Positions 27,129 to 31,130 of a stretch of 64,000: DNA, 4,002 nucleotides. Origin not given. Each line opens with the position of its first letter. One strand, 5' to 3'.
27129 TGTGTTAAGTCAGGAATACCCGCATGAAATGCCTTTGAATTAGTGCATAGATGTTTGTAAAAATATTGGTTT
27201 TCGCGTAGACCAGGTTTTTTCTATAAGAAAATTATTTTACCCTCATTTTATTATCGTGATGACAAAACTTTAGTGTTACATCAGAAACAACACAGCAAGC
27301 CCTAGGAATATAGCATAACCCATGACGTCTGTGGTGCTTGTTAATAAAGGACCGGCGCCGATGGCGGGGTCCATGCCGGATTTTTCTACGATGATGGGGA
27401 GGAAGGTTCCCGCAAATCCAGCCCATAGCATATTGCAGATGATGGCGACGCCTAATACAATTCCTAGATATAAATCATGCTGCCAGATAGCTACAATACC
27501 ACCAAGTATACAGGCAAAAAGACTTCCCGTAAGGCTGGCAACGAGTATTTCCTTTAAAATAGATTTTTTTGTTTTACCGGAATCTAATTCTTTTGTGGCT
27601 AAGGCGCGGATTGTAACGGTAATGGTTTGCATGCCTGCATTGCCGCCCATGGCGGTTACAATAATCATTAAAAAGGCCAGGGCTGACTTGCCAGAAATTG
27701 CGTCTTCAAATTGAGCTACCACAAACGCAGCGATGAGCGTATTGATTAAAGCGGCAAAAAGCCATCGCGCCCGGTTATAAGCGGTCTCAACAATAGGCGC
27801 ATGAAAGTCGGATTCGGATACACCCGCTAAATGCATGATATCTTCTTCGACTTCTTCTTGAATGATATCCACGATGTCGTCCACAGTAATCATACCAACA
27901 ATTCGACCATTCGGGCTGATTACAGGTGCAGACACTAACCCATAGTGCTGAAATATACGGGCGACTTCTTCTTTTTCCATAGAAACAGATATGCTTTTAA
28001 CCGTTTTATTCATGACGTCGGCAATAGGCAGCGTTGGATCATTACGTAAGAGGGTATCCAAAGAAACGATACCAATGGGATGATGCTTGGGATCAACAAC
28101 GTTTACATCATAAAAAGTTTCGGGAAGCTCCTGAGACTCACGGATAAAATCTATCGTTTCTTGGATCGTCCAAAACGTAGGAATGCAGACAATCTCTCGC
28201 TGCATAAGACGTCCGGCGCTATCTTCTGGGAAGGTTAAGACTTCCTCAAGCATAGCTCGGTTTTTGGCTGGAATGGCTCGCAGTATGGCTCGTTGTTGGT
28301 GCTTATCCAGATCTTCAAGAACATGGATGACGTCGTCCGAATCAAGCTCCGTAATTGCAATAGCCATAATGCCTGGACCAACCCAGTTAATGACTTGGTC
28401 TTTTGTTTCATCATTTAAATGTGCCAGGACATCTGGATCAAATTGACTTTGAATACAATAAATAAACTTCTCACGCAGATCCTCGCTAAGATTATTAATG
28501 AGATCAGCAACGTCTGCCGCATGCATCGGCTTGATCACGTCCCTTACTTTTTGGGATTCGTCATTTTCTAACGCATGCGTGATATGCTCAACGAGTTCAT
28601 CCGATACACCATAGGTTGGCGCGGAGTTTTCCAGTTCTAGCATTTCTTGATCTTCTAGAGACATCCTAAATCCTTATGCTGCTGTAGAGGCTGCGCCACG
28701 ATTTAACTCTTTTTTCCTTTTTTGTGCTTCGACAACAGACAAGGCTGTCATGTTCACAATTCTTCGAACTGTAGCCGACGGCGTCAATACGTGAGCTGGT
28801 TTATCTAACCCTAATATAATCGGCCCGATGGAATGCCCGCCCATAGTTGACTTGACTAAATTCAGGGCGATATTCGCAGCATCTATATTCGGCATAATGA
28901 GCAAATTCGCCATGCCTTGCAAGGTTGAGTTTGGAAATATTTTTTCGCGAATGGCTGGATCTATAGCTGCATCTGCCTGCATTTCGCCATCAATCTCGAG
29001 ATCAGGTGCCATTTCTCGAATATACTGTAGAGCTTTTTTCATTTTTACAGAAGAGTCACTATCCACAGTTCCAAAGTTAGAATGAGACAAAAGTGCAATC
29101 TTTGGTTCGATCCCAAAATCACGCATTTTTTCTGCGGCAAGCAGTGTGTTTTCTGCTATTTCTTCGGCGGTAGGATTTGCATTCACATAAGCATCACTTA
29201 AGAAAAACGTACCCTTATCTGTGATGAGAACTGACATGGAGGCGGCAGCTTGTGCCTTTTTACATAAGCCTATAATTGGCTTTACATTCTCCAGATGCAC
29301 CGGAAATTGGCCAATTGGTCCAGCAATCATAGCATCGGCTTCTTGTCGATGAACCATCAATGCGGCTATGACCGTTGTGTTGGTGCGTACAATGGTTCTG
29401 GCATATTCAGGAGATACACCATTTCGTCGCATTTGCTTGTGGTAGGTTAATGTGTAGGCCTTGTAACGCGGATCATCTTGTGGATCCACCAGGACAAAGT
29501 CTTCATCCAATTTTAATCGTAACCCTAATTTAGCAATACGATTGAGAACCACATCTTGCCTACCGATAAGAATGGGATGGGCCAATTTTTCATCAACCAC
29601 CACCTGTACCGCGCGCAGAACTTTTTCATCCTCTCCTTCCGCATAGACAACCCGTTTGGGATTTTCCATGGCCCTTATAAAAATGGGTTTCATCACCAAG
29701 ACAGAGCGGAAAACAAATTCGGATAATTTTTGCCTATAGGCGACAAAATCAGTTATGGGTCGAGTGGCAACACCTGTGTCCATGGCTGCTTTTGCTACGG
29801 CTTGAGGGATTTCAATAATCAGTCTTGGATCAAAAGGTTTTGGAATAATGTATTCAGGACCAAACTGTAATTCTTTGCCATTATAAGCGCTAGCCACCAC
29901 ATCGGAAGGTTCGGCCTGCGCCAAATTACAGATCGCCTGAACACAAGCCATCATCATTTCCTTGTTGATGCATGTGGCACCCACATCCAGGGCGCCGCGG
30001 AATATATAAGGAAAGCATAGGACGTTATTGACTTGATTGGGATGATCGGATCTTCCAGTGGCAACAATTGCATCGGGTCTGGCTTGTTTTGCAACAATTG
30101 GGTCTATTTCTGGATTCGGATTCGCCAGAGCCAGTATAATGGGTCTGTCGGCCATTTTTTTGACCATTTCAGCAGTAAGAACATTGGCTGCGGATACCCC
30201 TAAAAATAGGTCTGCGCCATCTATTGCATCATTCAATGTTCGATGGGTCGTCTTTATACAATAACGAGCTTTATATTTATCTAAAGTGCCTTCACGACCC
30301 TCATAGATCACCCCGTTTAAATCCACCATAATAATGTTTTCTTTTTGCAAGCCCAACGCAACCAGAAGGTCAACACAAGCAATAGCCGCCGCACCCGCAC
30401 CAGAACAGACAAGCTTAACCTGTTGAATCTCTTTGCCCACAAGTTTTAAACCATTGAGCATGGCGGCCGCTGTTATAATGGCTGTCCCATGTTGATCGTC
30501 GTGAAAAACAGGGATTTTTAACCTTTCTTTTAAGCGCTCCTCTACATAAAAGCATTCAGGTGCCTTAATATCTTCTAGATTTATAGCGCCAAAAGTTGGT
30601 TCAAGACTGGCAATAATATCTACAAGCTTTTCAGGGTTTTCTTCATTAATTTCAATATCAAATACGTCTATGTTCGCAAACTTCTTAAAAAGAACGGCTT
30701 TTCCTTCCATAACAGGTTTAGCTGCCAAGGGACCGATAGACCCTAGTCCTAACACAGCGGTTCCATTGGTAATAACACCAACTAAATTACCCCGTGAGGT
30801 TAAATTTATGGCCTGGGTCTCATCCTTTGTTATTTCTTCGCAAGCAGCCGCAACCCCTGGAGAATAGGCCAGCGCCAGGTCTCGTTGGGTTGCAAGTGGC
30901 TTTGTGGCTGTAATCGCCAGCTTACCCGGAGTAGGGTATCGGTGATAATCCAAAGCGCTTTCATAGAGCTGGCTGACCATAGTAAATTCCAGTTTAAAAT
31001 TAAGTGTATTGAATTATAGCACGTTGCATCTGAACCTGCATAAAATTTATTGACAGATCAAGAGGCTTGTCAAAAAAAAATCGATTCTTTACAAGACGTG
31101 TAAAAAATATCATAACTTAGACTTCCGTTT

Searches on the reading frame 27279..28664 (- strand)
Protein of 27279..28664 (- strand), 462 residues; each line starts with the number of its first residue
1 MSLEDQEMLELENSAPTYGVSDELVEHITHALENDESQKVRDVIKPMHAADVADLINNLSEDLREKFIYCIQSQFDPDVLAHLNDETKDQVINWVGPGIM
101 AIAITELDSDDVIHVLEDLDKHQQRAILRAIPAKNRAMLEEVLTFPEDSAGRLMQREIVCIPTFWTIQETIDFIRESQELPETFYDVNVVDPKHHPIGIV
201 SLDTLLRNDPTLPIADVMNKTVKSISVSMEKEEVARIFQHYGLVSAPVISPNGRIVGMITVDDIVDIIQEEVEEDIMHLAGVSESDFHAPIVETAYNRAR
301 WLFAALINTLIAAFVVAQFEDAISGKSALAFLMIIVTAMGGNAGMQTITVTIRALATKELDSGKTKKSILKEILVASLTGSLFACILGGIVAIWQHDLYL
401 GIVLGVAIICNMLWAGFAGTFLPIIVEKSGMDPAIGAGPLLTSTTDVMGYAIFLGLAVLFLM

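Call 21: search_protein_families(library=pfam, proteins=[window:27279-28664:-], max_evalue=0.00001)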
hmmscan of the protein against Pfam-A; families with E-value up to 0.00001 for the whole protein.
window:27279-28664:- (462 aa): 3 families
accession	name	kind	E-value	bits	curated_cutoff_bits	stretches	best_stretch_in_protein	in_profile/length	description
PF01769.21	MgtE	-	2e-32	112.5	27.6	1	333-456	1-125/125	Divalent cation transporter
PF03448.22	MgtE_N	-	9.4e-19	68.3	25.9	1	47-148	1-102/102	MgtE intracellular N domain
PF00571.33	CBS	-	5.7e-15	55.8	24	1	214-269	1-56/57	CBS domain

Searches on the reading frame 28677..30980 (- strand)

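Call 21: search_protein_families(library=pfam, proteins=[window:28677-30980:-], max_evalue=0.00001)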
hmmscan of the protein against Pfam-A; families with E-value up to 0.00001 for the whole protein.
window:28677-30980:- (768 aa): 3 families
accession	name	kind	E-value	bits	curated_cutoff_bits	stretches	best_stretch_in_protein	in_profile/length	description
PF01515.24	PTA_PTB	-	8.1e-92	308.4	24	1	429-748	2-318/319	Phosphate acetyl/butaryl transferase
PF00390.24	malic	-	1.4e-27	97.1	23.1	1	20-119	3-124/182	Malic enzyme, N-terminal domain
PF03949.21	Malic_M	-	5.2e-21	75.5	23.5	1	165-357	3-228/258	Malic enzyme, NAD binding domain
